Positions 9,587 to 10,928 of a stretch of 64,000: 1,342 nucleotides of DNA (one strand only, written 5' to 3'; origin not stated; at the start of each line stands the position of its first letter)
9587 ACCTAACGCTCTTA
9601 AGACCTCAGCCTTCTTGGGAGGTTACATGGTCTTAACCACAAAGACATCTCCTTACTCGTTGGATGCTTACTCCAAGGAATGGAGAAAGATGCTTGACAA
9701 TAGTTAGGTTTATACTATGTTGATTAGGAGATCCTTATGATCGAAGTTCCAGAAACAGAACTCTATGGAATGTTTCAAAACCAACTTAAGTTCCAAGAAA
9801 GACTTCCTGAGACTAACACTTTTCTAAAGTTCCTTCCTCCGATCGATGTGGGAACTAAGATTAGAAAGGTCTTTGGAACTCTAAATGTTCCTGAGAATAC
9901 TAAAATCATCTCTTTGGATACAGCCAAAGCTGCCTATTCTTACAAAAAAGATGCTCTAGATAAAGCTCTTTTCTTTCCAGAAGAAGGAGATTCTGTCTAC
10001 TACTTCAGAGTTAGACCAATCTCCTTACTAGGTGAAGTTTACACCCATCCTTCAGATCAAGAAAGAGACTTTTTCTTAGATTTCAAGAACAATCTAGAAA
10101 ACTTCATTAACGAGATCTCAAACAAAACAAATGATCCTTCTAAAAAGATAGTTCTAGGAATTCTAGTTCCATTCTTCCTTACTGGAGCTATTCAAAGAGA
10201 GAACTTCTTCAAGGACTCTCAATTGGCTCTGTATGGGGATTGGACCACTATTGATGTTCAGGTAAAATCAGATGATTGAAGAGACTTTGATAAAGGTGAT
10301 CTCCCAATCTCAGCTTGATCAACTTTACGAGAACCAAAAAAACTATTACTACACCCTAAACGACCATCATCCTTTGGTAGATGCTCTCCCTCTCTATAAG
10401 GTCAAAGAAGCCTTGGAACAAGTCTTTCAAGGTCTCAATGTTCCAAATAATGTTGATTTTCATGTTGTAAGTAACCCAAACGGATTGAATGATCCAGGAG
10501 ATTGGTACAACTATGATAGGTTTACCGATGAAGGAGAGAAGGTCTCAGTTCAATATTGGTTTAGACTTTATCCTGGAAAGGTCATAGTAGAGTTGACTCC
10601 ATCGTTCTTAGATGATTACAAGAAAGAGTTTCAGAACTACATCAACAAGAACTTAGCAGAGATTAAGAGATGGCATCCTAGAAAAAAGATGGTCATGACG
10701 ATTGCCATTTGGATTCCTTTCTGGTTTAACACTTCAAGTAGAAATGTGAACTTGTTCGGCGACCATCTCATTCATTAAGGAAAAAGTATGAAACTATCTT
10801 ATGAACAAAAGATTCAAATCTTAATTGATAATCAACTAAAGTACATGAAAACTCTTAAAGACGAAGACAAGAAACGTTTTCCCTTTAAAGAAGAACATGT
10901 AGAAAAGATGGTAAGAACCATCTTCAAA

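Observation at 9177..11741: Array of four short ORFs retaining only the N- and C-terminal motifs of the major capsid protein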

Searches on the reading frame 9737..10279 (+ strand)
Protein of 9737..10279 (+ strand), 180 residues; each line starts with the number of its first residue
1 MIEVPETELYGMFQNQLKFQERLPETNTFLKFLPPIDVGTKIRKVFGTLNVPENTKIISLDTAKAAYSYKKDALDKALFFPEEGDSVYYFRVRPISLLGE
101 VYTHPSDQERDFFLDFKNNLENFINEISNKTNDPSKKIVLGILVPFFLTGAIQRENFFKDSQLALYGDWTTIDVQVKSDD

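Call 3: search_protein_families(library=pfam, proteins=[window:9737-10279:+], max_evalue=1)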
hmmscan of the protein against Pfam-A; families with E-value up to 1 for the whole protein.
window:9737-10279:+ (180 aa): 1 family
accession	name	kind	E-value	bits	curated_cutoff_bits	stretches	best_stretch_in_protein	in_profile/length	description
PF20376.4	DUF6671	-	0.15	12.3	23.8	1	100-139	26-65/217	Domain of unknown function (DUF6671)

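Call 4: search_protein_families(library=phrogs, proteins=[window:9737-10279:+], max_evalue=1)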
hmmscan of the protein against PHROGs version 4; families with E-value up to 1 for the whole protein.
window:9737-10279:+ (180 aa): 1 family
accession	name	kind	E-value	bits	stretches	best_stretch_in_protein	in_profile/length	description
phrog_10115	-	unknown function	0.048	14.4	1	114-143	33-62/178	-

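Call 14: find_homologous_proteins(query=window:9737-10279:+, max_evalue=0.001)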
Query window:9737-10279:+ (180 aa): 2 proteins with E <= 0.001 among 63 candidates.
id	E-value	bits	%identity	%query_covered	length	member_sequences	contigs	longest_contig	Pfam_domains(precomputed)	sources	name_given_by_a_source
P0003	1.4e-114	398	100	100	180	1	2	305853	-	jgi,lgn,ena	-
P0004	6.2e-58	214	59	98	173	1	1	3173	-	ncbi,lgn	-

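Call 15: find_encoding_contigs(protein=P0004, flank=10000)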
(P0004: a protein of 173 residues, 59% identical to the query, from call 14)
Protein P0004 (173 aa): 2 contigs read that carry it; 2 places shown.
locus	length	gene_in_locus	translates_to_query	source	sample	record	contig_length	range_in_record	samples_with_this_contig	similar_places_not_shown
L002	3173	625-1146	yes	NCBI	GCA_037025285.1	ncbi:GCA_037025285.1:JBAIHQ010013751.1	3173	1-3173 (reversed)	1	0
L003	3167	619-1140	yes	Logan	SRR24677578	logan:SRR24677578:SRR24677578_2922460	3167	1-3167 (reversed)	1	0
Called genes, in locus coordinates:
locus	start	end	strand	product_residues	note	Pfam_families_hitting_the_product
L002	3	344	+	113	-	?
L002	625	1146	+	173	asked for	-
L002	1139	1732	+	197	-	-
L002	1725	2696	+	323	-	-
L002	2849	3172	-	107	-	?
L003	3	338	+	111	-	?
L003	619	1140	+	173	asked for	-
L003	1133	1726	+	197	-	-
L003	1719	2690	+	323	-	-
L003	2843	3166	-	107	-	?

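Call 16: find_encoding_contigs(protein=P0003, flank=10000)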
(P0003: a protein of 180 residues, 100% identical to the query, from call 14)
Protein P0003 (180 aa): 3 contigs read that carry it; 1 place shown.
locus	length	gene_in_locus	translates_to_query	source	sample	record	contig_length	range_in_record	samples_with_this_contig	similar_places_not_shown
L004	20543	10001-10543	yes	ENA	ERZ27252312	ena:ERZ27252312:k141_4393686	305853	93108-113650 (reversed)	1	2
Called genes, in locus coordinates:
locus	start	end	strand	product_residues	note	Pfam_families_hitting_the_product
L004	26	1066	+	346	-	-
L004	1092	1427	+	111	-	-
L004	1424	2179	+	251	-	-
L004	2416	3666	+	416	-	-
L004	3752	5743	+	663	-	-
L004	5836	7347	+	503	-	-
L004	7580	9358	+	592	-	PF07068:Gp23 (faint)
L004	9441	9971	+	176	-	-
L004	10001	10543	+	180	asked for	-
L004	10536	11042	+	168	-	-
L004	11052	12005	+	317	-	-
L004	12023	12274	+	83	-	-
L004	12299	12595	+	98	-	-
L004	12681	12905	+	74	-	-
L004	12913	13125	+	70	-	-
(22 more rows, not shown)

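Call 23: find_homologous_proteins(query=A1, max_evalue=0.01)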
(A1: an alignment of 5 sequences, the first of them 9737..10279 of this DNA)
Query A1 (5 sequences) (180 aa, profile of the alignment): 4 proteins with E <= 0.01 among 2209 candidates.
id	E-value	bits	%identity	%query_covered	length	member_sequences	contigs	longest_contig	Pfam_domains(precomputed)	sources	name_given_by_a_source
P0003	4.9e-72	259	100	100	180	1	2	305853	-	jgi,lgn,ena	-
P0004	1.0e-69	252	59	98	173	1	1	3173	-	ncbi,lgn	-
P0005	1.9e-44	169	-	-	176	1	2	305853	-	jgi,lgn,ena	-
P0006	2.4e-35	140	24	57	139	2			-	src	-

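Call 34: predict_structure(alignment_id=A2)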
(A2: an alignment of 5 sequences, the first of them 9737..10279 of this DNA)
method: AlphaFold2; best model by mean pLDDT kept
length: 180 residues; sequences in the alignment: 5
mean_pLDDT: 57.5   pTM: 0.59
mean pLDDT of the five models: 57.5, 57.2, 55.7, 41.3, 39.3
residues with pLDDT >= 90: 0; 70-90: 53; 50-70: 66; < 50: 61
segments of 3 or more residues with pLDDT < 50: 75-83, 94-106, 145-180
pLDDT, mean of each block of 10 residues (from residue 1): 78 73 60 58 78 77 60 50 50 46 48 70 76 65 50 35 28 33
secondary structure, 60 per line:
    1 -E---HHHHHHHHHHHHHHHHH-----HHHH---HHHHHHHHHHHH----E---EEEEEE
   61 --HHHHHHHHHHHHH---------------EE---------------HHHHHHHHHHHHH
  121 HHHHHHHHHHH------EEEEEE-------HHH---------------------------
elements in order: H6-22 H28-31 H35-46 E55-60 H63-75 H108-131 E138-143

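Call 40: search_protein_representatives(alignment_id=A2)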
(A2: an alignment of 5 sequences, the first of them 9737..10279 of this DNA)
Query: 5 sequences, 173 profile positions. Proteins with E-value up to 0.001 (for the whole library): 8; up to 1e-10: 6; up to 1e-30: 4. The best 8 are listed.
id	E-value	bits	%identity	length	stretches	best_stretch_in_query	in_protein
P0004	5.2e-70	251.1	-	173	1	1-172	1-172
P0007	1.4e-50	187.9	-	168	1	3-159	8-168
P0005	4.4e-45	170.0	-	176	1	1-168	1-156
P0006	7.7e-36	139.9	-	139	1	1-119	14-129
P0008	3.9e-17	79.0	-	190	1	1-167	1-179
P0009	4.0e-13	65.9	-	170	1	1-166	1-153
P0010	1.3e-04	38.2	-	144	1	1-161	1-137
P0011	6.2e-04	36.0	-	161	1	6-165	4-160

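Call 45: list_cluster_members(proteins=[P0008, P0009, P0010, P0011])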
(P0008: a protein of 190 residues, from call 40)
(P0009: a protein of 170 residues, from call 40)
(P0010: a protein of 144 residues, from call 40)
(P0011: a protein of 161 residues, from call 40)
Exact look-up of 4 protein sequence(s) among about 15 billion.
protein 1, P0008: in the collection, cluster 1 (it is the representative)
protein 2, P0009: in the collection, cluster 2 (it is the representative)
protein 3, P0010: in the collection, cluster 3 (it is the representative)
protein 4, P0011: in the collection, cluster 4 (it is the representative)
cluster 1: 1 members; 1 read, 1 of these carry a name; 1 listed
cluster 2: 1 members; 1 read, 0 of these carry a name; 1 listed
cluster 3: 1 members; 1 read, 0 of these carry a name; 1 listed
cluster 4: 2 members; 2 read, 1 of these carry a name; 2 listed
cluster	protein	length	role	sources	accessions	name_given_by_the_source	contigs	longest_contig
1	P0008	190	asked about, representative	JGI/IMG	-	hypothetical protein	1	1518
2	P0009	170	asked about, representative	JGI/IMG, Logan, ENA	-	-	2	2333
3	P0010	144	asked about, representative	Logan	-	-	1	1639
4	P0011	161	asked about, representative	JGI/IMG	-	hypothetical protein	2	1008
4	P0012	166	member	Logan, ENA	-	-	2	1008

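Call 46: find_encoding_contigs(protein=P0009, flank=5000)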
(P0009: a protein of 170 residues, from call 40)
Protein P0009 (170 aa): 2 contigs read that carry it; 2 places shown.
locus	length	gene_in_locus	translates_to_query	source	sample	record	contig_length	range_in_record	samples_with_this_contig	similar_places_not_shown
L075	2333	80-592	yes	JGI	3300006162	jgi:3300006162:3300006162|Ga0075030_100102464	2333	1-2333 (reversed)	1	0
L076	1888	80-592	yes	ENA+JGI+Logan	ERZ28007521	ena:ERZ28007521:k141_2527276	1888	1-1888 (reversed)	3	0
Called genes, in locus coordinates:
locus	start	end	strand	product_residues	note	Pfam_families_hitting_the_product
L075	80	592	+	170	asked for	-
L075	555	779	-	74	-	-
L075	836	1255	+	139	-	PF03838:RecU (weak)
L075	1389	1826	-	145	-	-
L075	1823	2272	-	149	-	-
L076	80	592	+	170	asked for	-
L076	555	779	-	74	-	-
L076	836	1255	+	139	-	PF03838:RecU (weak)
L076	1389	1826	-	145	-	-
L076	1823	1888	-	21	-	?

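Call 47: find_encoding_contigs(protein=P0008, flank=5000)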
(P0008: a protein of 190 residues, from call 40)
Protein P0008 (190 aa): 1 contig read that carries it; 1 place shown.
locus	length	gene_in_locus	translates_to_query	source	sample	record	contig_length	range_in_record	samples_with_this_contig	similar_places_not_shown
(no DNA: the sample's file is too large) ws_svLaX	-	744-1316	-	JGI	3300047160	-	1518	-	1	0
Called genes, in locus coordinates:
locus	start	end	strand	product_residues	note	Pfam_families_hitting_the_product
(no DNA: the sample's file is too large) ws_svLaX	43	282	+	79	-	-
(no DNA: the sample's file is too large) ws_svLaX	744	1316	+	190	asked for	-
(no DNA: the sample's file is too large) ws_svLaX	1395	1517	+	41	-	?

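Call 48: find_encoding_contigs(protein=P0010, flank=5000)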
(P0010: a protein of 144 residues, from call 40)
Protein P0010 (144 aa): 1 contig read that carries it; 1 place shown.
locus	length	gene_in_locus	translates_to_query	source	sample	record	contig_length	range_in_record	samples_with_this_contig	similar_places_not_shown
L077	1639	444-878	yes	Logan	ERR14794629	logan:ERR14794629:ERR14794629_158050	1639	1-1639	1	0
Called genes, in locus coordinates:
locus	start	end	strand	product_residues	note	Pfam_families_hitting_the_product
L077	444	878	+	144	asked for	-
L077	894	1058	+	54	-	-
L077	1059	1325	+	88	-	-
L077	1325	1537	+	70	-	-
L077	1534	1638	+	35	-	?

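Call 49: find_encoding_contigs(protein=P0011, flank=5000)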
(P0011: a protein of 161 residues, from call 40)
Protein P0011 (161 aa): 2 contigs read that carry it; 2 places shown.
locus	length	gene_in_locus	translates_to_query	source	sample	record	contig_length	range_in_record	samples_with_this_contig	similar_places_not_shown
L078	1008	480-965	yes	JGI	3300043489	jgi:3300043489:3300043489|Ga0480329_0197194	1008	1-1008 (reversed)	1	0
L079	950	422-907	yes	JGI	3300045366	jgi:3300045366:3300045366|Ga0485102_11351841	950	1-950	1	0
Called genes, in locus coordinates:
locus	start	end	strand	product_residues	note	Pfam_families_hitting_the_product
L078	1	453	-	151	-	?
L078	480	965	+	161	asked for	-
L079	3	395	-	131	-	?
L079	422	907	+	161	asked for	-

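Call 86: search_protein_families(library=pfam, proteins=[L002:382-615:+, P0008, P0009, P0010, P0011], max_evalue=0.01)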
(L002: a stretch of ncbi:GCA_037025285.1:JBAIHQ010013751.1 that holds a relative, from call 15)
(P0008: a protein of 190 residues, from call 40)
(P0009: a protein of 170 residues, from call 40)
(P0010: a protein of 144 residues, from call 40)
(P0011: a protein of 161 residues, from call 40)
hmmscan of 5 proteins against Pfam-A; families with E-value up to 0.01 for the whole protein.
L002:382-615:+ (77 aa): 1 family
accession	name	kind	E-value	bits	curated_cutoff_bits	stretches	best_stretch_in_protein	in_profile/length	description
PF14354.12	Lar_restr_allev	-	7.2e-11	42.6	28.6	1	18-76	2-58/58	Restriction alleviation protein Lar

P0008 (190 aa): 0 families

P0009 (170 aa): 0 families

P0010 (144 aa): 0 families

P0011 (161 aa): 0 families

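Call 89: fold_search(model_id=the predicted structure, library=viral)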
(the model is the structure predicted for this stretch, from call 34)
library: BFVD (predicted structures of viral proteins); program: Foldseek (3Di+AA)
matches with E <= 10: 207; with E <= 0.001: 0
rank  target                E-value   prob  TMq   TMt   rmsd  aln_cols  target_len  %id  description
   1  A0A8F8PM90            1.2e-01  0.41  0.26  0.22   6.6       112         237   15  Deoxycytidine kinase [Clandestinovirus]
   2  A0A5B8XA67            2.6e-01  0.16  0.21  0.05  12.3       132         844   11  IkB-like protein [African swine fever virus]
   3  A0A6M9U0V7            5.7e-01  0.04  0.19  0.08  13.9       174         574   10  (no name in the UniProt tables at hand)
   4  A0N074                6.5e-01  0.21  0.24  0.37   6.2        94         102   14  (no name in the UniProt tables at hand)
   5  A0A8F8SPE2            6.5e-01  0.12  0.24  0.22   7.1       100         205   13  (no name in the UniProt tables at hand)
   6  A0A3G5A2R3            7.9e-01  0.10  0.21  0.06  13.0       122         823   11  RNA helicase [Harvfovirus sp.]
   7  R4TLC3                7.9e-01  0.06  0.19  0.15  18.1       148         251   15  (no name in the UniProt tables at hand)
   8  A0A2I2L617            8.4e-01  0.03  0.16  0.08  15.2       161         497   10  ATPase AAA [Orpheovirus IHUMI-LCC2]
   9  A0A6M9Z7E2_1          9.0e-01  0.05  0.19  0.04  13.3       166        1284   13  Polyprotein [Riboviria sp.]
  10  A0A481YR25            9.6e-01  0.09  0.21  0.25   7.6        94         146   13  Uncharacterized protein [Pithovirus LCDPAC02]
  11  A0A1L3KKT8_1          9.6e-01  0.03  0.18  0.04  23.2       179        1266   14  (no name in the UniProt tables at hand)
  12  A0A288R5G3            1.1e+00  0.04  0.21  0.06  19.1       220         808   13  ORF (Fragment) [Ceratobasidium hypovirus-like]
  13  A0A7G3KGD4            1.1e+00  0.04  0.21  0.05  15.3       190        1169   14  Putative RdRp [Leucocoprinus gammaflexivirus C]
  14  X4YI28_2              1.2e+00  0.02  0.17  0.05  20.4       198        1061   12  (no name in the UniProt tables at hand)
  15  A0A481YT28            1.3e+00  0.07  0.21  0.06  14.6       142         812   13  Helicase [Marseillevirus LCMAC102]
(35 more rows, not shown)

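Call 92: find_related_loci(query=P0009, collection=viral_contigs, flank=10000)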
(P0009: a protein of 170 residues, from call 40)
Query P0009 (170 aa) in viral_contigs; peptide patterns used: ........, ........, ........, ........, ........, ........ (x = any residue, [..] = any of these).
5 stretches matched a pattern, but none encodes a relative of the query by tblastn (E <= 1e-3).

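Call 93: find_related_loci(query=P0008, collection=viral_contigs, flank=10000)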
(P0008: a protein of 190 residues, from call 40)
Query P0008 (190 aa) in viral_contigs; peptide patterns used: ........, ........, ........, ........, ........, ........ (x = any residue, [..] = any of these).
27 stretches matched a pattern, but none encodes a relative of the query by tblastn (E <= 1e-3).

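Call 94: find_related_loci(query=P0011, collection=viral_contigs, flank=10000)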
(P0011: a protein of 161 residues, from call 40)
Query P0011 (161 aa) in viral_contigs; peptide patterns used: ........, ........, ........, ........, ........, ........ (x = any residue, [..] = any of these).
45 stretches matched a pattern, but none encodes a relative of the query by tblastn (E <= 1e-3).

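Call 95: find_related_loci(query=P0010, collection=viral_contigs, flank=10000)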
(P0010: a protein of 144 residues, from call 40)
Query P0010 (144 aa) in viral_contigs; peptide patterns used: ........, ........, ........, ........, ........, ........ (x = any residue, [..] = any of these).
33 stretches matched a pattern, but none encodes a relative of the query by tblastn (E <= 1e-3).

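Call 98: search_protein_families(library=ncbifam, proteins=[window:9737-10279:+], max_evalue=0.1)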
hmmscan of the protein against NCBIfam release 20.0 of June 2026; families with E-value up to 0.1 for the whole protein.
window:9737-10279:+ (180 aa): 0 families

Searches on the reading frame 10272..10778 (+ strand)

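Call 3: search_protein_families(library=pfam, proteins=[window:10272-10778:+], max_evalue=1)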
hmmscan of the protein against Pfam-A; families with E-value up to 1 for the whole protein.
window:10272-10778:+ (168 aa): 1 family
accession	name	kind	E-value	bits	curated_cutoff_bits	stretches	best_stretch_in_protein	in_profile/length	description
PF24454.1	DUF7570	-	0.05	14.1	27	1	108-144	22-58/94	Family of unknown function (DUF7570)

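Call 4: search_protein_families(library=phrogs, proteins=[window:10272-10778:+], max_evalue=1)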
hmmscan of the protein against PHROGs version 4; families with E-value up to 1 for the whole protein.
window:10272-10778:+ (168 aa): 1 family
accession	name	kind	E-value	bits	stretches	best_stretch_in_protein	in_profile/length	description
phrog_1475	-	unknown function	0.22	12.8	1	108-144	27-63/110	-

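Call 98: search_protein_families(library=ncbifam, proteins=[window:10272-10778:+], max_evalue=0.1)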
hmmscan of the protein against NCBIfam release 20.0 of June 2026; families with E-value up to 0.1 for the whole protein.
window:10272-10778:+ (168 aa): 0 families
